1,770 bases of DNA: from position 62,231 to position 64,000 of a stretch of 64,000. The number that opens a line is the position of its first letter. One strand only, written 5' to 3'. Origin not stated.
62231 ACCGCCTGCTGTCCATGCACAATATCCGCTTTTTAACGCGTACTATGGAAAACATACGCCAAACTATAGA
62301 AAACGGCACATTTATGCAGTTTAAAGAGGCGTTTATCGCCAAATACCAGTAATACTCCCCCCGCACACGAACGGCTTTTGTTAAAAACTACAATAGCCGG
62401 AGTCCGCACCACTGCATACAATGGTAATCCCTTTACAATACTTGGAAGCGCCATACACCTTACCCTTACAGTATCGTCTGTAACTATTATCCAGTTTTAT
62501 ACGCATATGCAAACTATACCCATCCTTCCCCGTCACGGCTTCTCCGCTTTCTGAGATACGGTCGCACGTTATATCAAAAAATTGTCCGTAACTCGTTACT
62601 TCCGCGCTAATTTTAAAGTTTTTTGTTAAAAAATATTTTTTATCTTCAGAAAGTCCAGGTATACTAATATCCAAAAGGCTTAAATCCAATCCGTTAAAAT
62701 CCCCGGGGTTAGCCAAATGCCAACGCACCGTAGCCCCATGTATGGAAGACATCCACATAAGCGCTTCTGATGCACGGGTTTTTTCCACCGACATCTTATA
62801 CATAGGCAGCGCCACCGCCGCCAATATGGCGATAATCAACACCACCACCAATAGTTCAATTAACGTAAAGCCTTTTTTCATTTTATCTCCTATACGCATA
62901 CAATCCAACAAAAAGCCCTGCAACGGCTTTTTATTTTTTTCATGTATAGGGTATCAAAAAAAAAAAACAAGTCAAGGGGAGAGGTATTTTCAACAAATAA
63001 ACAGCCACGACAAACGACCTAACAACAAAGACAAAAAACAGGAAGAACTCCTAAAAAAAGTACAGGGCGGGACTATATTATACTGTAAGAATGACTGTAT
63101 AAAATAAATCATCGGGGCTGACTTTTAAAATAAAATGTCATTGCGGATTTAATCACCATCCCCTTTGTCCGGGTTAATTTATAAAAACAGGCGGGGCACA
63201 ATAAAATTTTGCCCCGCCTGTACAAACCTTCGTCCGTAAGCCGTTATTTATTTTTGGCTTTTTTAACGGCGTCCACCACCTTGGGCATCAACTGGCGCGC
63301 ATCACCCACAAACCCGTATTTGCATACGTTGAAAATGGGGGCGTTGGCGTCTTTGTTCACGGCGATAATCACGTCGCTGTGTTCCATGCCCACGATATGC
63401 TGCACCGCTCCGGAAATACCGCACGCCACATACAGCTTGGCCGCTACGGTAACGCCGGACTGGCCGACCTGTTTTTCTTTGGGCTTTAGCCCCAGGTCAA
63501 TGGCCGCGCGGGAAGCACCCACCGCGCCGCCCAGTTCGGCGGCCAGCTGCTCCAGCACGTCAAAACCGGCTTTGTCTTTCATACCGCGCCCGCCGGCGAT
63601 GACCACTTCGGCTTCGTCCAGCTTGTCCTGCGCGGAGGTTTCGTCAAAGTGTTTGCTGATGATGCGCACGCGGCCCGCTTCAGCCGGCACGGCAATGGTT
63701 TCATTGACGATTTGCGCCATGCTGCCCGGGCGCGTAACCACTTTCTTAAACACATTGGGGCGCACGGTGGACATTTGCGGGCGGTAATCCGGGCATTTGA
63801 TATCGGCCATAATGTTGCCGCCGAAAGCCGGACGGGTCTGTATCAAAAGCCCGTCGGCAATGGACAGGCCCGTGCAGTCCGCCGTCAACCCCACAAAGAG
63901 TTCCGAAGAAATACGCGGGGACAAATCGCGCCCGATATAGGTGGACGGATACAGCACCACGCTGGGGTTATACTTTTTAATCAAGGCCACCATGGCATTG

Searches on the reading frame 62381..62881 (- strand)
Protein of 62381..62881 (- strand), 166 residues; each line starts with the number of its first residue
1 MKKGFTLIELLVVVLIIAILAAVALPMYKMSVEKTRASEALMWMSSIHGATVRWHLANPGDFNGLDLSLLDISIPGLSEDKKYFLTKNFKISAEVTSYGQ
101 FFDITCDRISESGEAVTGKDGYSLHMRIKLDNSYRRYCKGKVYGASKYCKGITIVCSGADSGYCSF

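Call 14: search_protein_families(library=pfam, proteins=[window:62381-62881:-], max_evalue=0.01)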
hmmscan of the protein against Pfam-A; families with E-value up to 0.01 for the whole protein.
window:62381-62881:- (166 aa): 1 family
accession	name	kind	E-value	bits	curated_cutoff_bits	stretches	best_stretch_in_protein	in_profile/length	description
PF07963.17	N_methyl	-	3.9e-08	33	21.2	1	2-25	4-27/27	Prokaryotic N-terminal methylation motif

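Call 30: find_encoding_contigs(protein=window:62381-62881:-, flank=1500, max_places=10)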
Protein window:62381-62881:- (166 aa): 4 contigs read that carry it; 4 places shown.
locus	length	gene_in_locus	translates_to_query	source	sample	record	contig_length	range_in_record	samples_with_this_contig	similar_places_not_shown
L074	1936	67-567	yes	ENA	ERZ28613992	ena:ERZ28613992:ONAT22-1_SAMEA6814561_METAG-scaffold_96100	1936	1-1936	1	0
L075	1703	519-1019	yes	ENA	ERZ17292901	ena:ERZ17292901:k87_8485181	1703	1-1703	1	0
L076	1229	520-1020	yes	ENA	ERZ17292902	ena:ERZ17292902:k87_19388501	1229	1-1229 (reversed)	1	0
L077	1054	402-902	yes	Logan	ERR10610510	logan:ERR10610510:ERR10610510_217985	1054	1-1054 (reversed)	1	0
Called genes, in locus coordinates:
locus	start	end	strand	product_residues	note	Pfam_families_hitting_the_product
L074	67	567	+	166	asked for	PF07963:N_methyl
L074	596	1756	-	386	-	PF01702:TGT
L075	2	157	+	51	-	?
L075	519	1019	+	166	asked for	PF07963:N_methyl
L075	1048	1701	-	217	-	?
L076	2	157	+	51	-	?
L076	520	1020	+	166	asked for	PF07963:N_methyl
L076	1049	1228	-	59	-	?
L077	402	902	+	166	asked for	PF07963:N_methyl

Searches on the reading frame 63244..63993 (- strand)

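Call 58: search_protein_families(library=pfam, proteins=[window:63244-63993:-], max_evalue=0.001)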
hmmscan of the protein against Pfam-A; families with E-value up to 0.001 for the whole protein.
window:63244-63993:- (249 aa): 2 families
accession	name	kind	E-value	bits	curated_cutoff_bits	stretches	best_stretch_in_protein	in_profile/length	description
PF00766.25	ETF_alpha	-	6.4e-33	113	27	1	124-204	1-81/81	Electron transfer flavoprotein FAD-binding domain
PF01012.27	ETF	-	1.3e-22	80.9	26.7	1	2-92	82-166/181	Electron transfer flavoprotein domain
